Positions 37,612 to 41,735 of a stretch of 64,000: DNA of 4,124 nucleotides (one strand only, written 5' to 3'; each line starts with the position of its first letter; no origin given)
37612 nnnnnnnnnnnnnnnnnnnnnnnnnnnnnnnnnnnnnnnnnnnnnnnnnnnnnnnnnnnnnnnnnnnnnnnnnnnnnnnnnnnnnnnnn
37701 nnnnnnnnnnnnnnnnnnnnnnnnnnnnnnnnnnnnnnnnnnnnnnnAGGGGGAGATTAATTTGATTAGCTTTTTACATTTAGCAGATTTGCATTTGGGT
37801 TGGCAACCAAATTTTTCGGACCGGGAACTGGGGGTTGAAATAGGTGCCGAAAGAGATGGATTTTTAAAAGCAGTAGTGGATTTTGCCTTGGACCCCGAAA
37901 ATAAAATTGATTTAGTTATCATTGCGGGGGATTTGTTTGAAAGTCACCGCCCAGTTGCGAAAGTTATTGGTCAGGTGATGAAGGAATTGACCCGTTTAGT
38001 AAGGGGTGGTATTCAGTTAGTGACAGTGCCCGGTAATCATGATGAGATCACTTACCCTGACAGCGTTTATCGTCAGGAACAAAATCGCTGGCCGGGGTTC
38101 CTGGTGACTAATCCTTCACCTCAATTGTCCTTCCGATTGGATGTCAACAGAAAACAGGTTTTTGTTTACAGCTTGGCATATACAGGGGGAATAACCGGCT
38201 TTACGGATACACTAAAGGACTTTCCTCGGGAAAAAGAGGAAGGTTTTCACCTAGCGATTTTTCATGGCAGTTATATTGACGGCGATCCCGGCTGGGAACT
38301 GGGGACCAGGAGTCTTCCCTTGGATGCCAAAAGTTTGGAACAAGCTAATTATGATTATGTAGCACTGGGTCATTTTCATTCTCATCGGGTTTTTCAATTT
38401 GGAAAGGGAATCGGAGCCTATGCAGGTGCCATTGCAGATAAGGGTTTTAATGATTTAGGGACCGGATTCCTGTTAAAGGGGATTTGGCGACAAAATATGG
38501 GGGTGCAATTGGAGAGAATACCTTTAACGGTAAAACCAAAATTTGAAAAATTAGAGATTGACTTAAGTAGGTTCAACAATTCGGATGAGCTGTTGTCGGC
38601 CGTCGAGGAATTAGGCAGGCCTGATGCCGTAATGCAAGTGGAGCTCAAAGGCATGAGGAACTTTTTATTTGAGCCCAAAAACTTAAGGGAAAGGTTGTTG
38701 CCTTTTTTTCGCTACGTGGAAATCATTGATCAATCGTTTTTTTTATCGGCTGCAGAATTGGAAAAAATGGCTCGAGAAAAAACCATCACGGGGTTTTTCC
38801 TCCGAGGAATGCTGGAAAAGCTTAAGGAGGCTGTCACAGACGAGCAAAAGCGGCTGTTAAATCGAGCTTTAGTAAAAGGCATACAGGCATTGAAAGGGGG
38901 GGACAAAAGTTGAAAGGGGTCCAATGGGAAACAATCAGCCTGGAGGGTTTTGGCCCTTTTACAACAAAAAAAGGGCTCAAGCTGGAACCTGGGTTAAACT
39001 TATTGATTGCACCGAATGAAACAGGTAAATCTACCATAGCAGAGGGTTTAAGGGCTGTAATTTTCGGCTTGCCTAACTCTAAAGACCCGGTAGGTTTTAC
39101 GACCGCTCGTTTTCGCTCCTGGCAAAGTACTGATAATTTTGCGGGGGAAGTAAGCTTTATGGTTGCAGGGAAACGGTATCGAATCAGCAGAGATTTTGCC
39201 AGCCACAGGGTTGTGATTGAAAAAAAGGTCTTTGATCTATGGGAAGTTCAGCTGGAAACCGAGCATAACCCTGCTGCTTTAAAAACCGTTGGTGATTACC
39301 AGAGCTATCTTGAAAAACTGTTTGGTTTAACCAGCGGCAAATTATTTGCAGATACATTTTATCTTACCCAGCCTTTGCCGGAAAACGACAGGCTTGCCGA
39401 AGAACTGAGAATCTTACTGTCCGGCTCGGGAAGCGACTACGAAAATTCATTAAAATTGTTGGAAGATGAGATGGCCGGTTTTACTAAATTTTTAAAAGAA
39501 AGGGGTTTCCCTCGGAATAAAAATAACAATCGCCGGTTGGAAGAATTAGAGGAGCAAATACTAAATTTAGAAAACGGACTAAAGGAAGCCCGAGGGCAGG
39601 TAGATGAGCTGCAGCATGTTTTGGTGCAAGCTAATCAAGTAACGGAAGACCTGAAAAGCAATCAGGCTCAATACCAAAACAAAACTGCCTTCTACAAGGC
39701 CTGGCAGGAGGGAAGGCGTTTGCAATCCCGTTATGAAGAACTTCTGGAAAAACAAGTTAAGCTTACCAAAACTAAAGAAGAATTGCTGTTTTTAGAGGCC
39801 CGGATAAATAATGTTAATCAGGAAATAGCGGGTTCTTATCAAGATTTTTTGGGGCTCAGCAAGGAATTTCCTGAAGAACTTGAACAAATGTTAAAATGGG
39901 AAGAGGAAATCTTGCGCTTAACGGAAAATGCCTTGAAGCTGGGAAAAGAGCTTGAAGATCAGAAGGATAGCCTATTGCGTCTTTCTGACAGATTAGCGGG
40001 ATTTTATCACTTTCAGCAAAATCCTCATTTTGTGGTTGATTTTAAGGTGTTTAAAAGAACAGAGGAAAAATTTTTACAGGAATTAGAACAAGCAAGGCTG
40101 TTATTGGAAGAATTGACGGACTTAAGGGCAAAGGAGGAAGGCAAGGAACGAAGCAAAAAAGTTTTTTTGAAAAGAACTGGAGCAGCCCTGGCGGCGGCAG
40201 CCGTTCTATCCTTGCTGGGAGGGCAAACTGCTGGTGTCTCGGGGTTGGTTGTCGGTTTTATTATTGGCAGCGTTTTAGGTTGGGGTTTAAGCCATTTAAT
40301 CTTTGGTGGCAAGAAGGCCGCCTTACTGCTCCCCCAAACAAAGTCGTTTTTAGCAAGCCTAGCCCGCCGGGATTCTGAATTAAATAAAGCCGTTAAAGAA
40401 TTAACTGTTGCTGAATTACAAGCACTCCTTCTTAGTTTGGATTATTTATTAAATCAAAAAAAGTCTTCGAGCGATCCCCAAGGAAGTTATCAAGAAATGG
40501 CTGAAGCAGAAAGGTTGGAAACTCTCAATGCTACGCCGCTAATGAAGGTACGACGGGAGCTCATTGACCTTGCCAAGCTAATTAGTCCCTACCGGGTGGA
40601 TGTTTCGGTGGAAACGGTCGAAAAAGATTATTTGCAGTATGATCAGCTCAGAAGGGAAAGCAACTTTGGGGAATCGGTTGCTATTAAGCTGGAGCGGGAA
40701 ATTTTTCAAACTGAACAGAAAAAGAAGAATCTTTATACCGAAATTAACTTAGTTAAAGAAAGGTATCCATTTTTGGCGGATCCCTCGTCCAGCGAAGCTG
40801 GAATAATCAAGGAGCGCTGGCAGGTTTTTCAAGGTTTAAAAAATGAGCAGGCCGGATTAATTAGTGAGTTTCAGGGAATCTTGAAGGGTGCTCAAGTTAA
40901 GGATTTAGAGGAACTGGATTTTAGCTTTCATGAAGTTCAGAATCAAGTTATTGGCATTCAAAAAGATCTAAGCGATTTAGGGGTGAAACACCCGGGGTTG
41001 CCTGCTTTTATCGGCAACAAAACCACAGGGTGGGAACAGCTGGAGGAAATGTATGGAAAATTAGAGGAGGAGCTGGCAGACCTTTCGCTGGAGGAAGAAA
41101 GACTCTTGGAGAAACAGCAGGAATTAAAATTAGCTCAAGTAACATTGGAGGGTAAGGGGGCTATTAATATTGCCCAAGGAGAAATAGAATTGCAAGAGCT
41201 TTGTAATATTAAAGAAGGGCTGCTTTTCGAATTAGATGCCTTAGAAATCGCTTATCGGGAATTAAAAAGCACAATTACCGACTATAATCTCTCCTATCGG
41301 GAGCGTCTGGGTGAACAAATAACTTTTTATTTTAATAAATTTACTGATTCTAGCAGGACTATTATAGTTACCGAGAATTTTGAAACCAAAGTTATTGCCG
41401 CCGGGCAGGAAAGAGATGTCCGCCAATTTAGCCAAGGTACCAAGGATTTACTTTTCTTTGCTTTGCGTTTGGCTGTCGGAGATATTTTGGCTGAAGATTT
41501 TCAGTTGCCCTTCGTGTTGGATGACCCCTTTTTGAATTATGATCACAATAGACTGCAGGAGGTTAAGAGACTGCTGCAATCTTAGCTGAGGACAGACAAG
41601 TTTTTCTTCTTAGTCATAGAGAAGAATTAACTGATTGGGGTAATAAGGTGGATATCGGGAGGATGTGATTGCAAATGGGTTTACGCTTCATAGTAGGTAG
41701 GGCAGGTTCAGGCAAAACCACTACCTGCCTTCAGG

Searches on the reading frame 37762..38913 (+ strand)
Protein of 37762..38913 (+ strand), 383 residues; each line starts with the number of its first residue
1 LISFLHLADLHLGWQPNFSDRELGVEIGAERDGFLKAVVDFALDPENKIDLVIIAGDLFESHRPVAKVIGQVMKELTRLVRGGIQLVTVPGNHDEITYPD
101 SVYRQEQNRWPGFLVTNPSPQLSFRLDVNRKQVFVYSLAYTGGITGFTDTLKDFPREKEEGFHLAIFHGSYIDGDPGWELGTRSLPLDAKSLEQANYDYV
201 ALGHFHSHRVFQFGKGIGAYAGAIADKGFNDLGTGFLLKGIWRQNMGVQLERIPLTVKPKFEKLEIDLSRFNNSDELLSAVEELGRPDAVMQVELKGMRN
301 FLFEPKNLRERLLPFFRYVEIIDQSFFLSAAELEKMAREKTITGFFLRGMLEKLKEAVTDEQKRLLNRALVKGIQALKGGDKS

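Call 76: search_protein_families(library=pfam, proteins=[window:37762-38913:+], max_evalue=0.0001)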
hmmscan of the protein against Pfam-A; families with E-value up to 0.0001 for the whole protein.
window:37762-38913:+ (383 aa): 2 families
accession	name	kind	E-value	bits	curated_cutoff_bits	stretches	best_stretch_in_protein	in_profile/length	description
PF00149.33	Metallophos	-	3.2e-13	51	21.5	1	3-207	2-190/191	Calcineurin-like phosphoesterase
PF12850.12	Metallophos_2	-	1e-06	29.3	27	1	46-231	24-142/154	Calcineurin-like phosphoesterase superfamily domain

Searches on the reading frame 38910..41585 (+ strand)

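Call 76: search_protein_families(library=pfam, proteins=[window:38910-41585:+], max_evalue=0.0001)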
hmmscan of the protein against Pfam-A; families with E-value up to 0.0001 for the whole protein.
window:38910-41585:+ (891 aa): 2 families
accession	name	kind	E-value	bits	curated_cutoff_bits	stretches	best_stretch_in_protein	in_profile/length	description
PF13514.12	AAA_27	-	3.2e-08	33.9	22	1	7-58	4-57/206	AAA domain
PF13476.12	AAA_23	-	1.3e-05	26.4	27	0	9-224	2-200/201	AAA domain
